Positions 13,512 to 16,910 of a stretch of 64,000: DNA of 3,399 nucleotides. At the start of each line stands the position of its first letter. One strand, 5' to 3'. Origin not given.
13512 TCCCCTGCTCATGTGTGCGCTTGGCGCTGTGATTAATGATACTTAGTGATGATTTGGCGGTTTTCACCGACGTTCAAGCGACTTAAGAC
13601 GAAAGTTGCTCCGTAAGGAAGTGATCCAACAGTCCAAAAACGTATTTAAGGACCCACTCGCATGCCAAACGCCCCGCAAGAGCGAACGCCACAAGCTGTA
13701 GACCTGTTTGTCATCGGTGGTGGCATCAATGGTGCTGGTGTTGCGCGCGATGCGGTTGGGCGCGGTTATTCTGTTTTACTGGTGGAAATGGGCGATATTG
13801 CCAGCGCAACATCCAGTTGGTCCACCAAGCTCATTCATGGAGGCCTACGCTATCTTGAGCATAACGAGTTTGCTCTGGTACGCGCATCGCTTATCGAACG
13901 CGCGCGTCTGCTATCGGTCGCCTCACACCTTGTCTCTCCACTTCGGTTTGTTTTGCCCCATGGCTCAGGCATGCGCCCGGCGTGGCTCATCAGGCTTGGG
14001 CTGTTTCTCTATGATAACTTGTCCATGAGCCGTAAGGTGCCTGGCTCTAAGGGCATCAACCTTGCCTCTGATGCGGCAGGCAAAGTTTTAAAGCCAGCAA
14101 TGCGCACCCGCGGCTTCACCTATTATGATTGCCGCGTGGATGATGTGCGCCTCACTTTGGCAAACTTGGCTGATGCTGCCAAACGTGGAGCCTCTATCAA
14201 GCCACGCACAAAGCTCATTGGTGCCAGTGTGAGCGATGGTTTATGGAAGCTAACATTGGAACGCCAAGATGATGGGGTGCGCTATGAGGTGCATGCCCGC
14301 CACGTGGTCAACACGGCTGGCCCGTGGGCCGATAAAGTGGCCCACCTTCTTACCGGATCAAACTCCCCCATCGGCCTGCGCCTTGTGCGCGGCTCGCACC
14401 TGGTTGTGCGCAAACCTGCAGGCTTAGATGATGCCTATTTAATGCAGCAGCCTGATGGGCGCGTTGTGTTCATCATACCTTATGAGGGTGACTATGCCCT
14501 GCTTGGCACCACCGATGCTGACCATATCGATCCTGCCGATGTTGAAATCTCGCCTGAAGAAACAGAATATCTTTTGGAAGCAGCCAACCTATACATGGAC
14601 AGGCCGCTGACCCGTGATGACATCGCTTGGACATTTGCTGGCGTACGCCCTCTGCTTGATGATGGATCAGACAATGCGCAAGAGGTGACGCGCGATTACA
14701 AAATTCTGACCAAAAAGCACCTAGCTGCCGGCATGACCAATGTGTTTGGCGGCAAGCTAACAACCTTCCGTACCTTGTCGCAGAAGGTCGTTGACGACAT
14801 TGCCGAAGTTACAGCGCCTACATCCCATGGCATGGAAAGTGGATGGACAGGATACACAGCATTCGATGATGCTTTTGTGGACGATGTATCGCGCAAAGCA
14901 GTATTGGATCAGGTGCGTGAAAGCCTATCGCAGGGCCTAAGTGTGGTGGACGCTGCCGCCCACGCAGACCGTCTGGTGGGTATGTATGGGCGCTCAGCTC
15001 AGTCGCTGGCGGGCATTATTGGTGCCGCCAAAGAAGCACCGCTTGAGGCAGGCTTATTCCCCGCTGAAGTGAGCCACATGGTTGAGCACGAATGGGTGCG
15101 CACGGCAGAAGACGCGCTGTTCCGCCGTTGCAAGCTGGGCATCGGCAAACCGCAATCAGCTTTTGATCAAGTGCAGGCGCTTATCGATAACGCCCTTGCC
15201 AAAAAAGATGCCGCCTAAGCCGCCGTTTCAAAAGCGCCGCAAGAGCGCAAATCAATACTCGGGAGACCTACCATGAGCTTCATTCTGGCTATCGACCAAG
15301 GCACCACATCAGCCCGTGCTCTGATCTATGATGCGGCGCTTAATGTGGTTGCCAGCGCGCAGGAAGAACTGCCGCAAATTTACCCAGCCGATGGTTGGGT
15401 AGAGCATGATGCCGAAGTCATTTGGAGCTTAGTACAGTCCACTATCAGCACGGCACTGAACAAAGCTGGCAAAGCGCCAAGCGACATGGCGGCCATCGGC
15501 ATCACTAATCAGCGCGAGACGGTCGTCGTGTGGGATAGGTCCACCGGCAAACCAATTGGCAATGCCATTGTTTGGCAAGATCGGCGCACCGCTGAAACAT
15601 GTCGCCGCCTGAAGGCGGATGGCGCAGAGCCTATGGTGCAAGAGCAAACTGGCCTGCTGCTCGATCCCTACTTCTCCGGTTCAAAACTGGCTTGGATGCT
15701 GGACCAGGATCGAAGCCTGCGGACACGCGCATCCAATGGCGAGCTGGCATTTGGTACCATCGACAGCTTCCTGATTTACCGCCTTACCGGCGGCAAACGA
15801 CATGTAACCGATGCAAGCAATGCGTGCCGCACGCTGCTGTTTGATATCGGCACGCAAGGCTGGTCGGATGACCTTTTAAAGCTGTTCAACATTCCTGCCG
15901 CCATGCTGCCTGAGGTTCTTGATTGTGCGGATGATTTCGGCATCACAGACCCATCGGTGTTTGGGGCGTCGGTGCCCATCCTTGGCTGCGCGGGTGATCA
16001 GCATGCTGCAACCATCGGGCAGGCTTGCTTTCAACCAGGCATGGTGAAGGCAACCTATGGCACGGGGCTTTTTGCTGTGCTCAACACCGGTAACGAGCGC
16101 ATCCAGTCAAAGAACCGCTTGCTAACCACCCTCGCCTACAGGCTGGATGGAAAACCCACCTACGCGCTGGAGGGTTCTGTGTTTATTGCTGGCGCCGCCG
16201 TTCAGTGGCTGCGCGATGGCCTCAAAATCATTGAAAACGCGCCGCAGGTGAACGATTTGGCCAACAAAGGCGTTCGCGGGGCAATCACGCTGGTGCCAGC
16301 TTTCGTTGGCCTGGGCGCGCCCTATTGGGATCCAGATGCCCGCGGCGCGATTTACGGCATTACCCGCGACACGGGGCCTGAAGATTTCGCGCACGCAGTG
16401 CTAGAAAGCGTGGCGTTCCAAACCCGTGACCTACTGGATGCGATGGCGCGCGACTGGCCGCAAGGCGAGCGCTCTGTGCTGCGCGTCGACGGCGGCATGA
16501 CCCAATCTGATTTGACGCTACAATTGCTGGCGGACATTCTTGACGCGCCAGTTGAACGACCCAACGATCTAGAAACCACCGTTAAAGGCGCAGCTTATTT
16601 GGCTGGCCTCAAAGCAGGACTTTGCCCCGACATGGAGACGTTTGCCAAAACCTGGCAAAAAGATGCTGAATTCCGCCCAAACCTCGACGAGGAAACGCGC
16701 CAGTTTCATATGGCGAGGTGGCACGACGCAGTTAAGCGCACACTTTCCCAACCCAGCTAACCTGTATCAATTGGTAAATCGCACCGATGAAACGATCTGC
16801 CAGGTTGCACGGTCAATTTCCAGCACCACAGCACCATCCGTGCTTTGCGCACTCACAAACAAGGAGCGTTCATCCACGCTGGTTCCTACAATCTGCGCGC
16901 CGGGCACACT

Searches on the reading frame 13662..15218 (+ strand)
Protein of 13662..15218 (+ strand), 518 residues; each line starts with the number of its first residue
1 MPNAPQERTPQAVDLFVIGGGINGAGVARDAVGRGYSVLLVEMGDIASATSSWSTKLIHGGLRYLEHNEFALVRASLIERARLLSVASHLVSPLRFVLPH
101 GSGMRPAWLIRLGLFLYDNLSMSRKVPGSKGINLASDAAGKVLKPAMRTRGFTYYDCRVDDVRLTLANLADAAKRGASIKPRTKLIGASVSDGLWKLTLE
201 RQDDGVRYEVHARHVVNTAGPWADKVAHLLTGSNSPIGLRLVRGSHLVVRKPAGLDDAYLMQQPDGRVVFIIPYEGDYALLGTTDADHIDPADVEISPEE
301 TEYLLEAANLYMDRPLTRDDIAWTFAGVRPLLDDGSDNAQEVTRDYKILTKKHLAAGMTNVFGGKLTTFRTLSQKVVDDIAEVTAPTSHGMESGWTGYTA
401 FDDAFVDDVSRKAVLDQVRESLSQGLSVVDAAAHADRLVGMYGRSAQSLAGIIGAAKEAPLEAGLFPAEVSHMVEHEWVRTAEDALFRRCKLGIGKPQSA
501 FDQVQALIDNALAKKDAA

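Call 95: search_protein_families(library=pfam, proteins=[window:13662-15218:+], max_evalue=0.001)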
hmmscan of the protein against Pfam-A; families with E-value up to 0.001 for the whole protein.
window:13662-15218:+ (518 aa): 2 families
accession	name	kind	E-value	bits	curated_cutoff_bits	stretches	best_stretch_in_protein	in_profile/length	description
PF01266.30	DAO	-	7.3e-51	174.2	27.9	1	14-341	1-322/353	FAD dependent oxidoreductase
PF16901.10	DAO_C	-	4.3e-09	36.7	31.4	1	432-509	30-113/126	C-terminal domain of alpha-glycerophosphate oxidase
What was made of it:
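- Checked: glpD (DAO + DAO_C) is divergent at 13662-15218 and is followed by glpK (call 95).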

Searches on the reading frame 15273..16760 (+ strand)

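Call 95: search_protein_families(library=pfam, proteins=[window:15273-16760:+], max_evalue=0.001)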
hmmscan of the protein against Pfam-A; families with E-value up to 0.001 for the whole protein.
window:15273-16760:+ (495 aa): 2 families
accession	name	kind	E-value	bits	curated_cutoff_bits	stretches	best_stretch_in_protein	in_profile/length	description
PF00370.27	FGGY_N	-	2.4e-69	234.1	28.8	1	4-249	2-245/245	FGGY family of carbohydrate kinases, N-terminal domain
PF02782.22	FGGY_C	-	6.6e-37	127.7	27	1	259-446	2-196/198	FGGY family of carbohydrate kinases, C-terminal domain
